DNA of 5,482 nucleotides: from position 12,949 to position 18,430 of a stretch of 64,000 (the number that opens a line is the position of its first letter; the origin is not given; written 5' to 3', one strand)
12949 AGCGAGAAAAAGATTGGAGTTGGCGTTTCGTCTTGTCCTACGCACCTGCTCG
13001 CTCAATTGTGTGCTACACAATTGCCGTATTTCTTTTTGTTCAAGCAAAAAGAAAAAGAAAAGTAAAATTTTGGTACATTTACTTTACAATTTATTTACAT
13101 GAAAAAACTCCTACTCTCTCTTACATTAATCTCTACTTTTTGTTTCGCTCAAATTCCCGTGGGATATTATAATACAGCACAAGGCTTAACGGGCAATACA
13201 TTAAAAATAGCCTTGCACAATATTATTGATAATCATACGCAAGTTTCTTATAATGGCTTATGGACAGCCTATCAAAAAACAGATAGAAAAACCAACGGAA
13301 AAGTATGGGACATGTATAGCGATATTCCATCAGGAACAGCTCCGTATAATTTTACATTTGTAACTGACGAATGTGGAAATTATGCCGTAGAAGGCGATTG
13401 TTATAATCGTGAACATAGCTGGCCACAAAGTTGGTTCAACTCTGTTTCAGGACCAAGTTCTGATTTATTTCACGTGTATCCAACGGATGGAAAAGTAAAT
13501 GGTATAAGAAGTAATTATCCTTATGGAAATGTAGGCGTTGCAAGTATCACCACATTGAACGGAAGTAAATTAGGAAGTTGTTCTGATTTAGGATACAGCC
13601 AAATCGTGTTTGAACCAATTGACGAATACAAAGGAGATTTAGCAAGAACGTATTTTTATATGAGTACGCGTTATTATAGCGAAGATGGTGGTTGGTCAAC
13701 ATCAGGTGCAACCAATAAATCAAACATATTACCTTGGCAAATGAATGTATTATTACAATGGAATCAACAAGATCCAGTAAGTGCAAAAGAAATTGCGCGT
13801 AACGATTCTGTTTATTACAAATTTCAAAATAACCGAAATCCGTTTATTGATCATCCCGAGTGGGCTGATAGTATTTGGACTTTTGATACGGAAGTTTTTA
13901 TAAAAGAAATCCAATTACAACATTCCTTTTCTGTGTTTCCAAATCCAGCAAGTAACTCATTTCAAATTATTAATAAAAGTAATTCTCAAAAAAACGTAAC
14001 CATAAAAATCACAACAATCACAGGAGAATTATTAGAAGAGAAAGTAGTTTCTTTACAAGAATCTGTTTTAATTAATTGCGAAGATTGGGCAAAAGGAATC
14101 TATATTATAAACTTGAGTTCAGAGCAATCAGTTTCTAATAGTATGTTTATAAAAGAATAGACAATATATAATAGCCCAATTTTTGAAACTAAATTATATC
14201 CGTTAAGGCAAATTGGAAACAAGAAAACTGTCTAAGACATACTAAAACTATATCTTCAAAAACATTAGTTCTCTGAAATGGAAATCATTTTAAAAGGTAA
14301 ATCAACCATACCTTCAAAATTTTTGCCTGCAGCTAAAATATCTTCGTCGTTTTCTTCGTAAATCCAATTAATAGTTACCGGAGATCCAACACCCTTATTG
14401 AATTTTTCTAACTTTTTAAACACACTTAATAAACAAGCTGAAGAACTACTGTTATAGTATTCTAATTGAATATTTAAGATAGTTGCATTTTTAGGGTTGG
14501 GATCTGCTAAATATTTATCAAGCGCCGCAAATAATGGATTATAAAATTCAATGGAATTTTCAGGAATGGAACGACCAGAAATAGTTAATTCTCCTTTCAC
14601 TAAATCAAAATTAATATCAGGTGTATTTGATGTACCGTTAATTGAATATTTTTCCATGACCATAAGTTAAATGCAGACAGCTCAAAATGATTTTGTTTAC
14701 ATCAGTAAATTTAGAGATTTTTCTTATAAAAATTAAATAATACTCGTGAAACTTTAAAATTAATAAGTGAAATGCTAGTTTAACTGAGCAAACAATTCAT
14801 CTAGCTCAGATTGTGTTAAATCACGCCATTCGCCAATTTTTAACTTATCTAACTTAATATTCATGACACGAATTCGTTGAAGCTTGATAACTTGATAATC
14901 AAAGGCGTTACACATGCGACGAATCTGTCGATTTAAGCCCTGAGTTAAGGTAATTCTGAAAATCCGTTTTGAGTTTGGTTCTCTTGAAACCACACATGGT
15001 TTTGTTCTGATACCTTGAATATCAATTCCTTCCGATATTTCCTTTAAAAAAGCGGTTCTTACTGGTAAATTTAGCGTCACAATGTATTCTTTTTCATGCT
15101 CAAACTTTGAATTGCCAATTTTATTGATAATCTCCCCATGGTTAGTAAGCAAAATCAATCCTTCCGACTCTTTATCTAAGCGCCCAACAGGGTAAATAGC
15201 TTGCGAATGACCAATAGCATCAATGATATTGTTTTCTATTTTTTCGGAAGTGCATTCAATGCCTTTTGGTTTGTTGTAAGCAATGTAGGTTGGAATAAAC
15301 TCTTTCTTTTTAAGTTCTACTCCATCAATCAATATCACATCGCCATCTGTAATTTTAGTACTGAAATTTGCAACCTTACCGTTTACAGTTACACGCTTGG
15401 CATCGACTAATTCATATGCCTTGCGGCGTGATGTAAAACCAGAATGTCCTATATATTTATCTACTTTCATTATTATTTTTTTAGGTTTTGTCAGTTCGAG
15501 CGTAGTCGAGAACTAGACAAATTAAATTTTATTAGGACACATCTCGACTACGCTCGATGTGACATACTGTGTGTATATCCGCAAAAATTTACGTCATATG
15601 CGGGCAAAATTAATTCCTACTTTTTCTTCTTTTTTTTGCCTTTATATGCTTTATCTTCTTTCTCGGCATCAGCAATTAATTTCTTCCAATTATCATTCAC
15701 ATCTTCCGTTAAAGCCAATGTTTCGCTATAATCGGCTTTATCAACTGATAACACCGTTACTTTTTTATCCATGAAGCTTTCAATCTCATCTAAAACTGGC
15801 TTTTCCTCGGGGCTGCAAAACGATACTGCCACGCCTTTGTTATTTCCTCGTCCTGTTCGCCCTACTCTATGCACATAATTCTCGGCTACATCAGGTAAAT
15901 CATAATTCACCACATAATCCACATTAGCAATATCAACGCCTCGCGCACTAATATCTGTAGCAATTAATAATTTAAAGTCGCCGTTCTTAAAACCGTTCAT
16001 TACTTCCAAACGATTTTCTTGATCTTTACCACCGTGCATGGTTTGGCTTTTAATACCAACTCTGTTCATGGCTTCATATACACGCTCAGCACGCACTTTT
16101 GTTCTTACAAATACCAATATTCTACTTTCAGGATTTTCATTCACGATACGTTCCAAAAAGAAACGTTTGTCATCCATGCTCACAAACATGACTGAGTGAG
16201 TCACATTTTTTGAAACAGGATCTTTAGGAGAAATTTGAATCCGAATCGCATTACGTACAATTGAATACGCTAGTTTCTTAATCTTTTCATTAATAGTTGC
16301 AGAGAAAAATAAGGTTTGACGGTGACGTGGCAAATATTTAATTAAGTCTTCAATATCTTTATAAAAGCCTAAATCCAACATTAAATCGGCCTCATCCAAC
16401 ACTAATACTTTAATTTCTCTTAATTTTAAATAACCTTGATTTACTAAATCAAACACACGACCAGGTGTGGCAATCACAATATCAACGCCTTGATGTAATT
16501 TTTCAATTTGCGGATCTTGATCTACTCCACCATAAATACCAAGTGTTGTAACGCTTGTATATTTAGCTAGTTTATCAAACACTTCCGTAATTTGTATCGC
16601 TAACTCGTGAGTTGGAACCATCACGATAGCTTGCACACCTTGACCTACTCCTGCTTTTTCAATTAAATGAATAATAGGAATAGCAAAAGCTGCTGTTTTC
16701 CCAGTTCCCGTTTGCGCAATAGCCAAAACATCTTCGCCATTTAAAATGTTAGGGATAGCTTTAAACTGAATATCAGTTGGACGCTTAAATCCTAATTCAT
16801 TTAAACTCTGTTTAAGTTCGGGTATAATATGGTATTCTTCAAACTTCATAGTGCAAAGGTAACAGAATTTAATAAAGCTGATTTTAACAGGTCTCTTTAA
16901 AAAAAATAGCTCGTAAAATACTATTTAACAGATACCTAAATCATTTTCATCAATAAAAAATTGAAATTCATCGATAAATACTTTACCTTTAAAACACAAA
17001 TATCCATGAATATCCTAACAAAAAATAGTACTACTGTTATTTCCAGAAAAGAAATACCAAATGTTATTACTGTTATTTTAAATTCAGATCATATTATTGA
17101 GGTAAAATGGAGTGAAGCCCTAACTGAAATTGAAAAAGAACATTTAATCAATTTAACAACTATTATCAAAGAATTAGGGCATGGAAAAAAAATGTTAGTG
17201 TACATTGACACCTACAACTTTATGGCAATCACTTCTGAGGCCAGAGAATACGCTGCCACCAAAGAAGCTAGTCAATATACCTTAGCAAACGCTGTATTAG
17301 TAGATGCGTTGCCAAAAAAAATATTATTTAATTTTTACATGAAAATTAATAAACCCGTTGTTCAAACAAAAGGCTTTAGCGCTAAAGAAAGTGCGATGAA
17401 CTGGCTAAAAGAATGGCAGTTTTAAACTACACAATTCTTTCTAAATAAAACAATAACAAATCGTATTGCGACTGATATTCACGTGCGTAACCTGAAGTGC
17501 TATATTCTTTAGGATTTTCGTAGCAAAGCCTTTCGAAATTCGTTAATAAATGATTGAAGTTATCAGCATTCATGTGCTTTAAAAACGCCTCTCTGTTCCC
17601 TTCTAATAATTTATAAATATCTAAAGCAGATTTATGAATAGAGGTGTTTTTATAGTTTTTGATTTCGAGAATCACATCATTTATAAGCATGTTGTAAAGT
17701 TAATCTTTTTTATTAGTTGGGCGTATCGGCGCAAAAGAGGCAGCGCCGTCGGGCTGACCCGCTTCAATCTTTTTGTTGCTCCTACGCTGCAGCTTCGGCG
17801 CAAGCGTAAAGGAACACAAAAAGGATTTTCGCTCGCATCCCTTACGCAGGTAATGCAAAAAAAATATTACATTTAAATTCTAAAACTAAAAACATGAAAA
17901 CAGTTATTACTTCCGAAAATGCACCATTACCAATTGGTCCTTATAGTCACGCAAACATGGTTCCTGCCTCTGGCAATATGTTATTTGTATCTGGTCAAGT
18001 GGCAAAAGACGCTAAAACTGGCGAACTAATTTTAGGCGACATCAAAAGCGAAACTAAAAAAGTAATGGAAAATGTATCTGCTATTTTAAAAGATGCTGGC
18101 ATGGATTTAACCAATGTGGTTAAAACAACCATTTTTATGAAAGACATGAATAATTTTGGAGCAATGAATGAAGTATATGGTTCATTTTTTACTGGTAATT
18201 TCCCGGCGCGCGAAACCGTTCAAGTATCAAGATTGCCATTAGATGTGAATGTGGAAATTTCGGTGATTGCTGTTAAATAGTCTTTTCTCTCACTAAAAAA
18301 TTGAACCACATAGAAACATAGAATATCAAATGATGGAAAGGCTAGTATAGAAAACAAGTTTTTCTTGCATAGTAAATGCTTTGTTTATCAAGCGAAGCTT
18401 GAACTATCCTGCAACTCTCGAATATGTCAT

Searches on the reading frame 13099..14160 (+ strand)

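Call 49: search_protein_families(library=pfam, proteins=[window:13099-14160:+], max_evalue=0.001)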
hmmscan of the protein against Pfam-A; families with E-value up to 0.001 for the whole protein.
window:13099-14160:+ (353 aa): 2 families
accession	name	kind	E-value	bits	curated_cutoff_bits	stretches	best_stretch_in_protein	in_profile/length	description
PF04231.19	Endonuclease_1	-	1.7e-78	264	25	1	31-254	1-235/235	Endonuclease I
PF18962.6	Por_Secre_tail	-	3.8e-12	46.7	27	1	279-345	1-68/75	Secretion system C-terminal sorting domain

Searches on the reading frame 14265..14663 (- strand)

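Call 50: search_protein_families(library=pfam, proteins=[window:14265-14663:-], max_evalue=0.001)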
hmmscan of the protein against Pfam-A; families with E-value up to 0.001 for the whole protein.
window:14265-14663:- (132 aa): 1 family
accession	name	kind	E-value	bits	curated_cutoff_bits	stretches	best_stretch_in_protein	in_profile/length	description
PF09345.15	SiaC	-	5e-37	126.6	24.5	1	8-128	1-119/120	SiaC family regulatory phosphoprotein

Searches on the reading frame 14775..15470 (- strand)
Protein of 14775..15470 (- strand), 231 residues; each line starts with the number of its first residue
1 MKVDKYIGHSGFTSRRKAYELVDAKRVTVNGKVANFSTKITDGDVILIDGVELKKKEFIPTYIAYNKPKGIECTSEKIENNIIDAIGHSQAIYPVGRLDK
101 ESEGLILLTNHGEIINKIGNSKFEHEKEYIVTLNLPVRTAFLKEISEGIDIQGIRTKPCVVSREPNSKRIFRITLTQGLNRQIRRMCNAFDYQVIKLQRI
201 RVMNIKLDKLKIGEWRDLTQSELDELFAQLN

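Call 50: search_protein_families(library=pfam, proteins=[window:14775-15470:-], max_evalue=0.001)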
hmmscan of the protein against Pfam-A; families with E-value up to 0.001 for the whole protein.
window:14775-15470:- (231 aa): 2 families
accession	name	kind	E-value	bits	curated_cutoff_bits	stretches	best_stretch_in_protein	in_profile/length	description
PF00849.27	PseudoU_synth_2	-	1.4e-20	74.5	26.8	1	62-189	2-152/152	RNA pseudouridylate synthase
PF01479.30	S4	-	9.5e-09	35.3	22.8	1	1-46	1-48/48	S4 domain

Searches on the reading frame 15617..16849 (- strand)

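Call 50: search_protein_families(library=pfam, proteins=[window:15617-16849:-], max_evalue=0.001)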
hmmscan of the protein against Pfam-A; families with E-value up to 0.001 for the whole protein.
window:15617-16849:- (410 aa): 4 families
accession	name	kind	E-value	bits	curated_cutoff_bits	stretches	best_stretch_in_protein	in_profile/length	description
PF00270.35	DEAD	-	9.7e-51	172.3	26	1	25-192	1-166/167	DEAD/DEAH box helicase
PF00271.37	Helicase_C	-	3.3e-31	108.2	23.5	1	230-335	4-109/110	Helicase conserved C-terminal domain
PF04851.21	ResIII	-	9.5e-10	39.1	22.5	1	24-187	4-163/164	Type III restriction enzyme, res subunit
PF13245.12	AAA_19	-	0.00011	22.9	25.1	0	29-176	2-117/134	AAA domain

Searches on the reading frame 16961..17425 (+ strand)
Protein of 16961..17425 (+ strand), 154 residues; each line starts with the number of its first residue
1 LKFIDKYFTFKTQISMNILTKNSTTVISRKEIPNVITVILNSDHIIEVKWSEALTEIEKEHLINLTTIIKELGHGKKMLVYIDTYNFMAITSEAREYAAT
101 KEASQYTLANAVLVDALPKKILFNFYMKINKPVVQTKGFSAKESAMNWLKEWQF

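Call 50: search_protein_families(library=pfam, proteins=[window:16961-17425:+], max_evalue=0.001)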
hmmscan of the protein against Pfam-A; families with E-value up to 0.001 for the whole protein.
window:16961-17425:+ (154 aa): 1 family
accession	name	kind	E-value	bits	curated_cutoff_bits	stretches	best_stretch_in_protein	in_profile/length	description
PF25056.1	DUF7793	-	1.8e-21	76.7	26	1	43-151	5-111/113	Domain of unknown function (DUF7793)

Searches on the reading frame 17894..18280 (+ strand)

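Call 50: search_protein_families(library=pfam, proteins=[window:17894-18280:+], max_evalue=0.001)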
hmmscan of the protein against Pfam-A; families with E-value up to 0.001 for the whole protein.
window:17894-18280:+ (128 aa): 1 family
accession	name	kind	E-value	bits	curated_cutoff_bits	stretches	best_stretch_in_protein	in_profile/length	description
PF01042.26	Ribonuc_L-PSP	-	8.6e-39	132.7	27.3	1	8-127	2-120/121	Endoribonuclease L-PSP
